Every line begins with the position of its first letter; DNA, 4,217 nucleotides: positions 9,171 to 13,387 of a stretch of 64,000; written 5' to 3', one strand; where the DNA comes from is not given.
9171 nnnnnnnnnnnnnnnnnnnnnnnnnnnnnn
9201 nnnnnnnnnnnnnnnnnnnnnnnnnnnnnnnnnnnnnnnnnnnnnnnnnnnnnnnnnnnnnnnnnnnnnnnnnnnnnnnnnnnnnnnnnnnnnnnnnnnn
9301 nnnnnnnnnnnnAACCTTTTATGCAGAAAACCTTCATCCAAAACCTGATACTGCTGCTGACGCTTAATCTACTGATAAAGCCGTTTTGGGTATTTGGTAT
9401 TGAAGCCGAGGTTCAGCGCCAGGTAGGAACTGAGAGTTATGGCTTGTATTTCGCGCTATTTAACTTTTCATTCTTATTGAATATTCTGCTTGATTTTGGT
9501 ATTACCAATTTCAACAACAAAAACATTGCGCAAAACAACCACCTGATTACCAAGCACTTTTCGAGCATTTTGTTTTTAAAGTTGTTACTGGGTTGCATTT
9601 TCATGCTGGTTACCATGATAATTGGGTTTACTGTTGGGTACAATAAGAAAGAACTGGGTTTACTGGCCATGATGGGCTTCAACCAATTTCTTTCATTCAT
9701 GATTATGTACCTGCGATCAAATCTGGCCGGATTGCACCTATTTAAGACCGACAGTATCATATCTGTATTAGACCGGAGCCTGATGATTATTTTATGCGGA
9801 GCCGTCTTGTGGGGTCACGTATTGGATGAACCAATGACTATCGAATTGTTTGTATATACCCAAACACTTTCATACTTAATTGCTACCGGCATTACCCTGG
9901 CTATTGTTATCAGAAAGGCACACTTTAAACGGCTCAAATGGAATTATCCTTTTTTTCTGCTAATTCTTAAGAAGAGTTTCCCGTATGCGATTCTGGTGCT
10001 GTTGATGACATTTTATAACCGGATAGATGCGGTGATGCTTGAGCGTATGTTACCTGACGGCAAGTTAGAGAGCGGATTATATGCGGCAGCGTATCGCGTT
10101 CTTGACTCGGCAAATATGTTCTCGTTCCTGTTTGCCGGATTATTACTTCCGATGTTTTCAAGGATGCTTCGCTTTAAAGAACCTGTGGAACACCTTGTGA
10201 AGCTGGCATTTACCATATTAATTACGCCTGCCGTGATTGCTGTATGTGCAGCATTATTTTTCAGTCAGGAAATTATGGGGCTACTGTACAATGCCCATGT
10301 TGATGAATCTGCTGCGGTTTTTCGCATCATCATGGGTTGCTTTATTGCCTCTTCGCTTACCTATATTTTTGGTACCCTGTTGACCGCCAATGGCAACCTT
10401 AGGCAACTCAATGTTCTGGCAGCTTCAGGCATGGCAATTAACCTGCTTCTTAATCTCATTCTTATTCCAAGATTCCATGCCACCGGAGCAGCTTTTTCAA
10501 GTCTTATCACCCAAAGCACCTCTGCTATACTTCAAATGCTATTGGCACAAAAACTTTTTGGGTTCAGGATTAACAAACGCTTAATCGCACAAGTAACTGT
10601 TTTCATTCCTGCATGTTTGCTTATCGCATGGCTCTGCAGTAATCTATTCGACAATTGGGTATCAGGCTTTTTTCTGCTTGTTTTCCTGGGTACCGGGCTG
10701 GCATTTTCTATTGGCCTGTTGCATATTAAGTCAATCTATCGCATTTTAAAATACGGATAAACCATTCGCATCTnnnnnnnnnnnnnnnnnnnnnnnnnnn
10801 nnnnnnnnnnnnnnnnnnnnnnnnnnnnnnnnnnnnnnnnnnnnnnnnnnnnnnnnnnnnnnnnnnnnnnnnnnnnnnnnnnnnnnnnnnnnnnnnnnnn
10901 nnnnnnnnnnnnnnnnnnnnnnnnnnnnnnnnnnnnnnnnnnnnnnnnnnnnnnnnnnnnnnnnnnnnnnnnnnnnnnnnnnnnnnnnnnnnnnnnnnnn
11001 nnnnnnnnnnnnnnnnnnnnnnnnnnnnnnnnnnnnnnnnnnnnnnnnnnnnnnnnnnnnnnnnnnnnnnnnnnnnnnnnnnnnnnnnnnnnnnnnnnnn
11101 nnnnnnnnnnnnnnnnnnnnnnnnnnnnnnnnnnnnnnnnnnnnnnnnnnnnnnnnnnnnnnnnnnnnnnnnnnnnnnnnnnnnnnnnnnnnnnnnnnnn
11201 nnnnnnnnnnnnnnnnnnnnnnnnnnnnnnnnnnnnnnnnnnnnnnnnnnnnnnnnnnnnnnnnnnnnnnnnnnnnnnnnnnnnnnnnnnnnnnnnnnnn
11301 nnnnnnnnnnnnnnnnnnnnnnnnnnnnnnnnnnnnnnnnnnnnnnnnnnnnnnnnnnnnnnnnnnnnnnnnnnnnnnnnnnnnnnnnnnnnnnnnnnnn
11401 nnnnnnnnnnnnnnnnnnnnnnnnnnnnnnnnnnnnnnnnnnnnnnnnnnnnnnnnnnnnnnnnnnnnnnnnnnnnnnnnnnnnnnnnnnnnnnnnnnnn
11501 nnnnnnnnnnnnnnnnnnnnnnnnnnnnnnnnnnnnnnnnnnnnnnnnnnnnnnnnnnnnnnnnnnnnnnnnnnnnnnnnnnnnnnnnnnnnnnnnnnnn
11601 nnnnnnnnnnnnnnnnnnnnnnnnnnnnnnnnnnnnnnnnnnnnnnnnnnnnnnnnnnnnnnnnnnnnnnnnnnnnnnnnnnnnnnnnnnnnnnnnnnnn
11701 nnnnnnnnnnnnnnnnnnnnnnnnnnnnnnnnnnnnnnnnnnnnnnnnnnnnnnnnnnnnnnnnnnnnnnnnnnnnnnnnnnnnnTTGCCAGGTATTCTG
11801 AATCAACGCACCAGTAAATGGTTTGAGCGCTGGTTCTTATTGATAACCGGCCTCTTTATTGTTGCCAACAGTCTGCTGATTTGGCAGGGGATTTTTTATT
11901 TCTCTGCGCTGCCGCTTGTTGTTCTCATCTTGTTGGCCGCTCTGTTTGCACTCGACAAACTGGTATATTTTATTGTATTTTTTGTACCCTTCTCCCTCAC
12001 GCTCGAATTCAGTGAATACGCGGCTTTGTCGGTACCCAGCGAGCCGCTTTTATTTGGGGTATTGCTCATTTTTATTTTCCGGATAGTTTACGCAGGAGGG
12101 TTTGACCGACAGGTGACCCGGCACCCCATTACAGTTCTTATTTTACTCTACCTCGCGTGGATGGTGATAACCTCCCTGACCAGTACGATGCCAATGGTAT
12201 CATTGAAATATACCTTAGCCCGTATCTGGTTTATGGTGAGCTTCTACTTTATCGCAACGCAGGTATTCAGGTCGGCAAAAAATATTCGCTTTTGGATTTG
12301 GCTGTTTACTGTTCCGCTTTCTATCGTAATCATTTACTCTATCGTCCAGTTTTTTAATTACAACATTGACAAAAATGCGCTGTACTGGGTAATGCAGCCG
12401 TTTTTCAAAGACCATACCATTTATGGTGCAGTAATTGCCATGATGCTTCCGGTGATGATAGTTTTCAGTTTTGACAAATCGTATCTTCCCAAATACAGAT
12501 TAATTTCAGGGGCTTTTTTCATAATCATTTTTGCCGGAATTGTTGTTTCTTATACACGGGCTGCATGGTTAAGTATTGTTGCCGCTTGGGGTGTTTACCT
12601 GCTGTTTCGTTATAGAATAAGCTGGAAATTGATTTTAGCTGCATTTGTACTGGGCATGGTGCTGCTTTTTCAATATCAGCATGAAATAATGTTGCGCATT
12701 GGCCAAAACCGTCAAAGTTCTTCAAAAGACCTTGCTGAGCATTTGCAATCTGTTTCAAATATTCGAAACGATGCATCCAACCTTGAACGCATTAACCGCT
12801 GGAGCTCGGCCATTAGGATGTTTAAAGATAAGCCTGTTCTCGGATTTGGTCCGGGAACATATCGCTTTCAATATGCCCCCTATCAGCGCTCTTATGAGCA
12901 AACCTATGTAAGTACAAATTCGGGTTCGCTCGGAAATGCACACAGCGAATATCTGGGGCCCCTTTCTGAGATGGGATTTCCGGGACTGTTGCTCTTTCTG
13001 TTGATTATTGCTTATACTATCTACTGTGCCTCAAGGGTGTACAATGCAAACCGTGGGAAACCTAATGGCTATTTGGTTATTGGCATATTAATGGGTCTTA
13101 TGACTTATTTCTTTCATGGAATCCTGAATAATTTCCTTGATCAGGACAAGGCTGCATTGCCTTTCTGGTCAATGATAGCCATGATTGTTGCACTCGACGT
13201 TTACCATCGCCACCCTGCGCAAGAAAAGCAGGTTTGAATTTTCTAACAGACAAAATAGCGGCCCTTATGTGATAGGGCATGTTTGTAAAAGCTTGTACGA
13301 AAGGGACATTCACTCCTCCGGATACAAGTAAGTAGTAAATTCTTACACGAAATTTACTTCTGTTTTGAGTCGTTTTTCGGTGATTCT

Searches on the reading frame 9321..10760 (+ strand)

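Call 59: search_protein_families(library=pfam, proteins=[window:9321-10760:+], max_evalue=0.00001)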
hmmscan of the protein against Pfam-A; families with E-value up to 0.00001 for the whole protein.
window:9321-10760:+ (479 aa): 1 family
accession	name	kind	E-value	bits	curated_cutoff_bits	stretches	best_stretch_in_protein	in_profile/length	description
PF01943.22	Polysacc_synt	-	8.7e-20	71.7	28.2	1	7-282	3-273/274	Polysaccharide biosynthesis protein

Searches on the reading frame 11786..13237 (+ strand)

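Call 59: search_protein_families(library=pfam, proteins=[window:11786-13237:+], max_evalue=0.00001)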
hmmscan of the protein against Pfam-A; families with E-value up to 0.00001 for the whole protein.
window:11786-13237:+ (483 aa): 1 family
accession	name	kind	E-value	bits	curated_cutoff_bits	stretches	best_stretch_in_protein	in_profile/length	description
PF04932.20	Wzy_C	-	6.7e-27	94.6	31.7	1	244-405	2-149/149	O-Antigen ligase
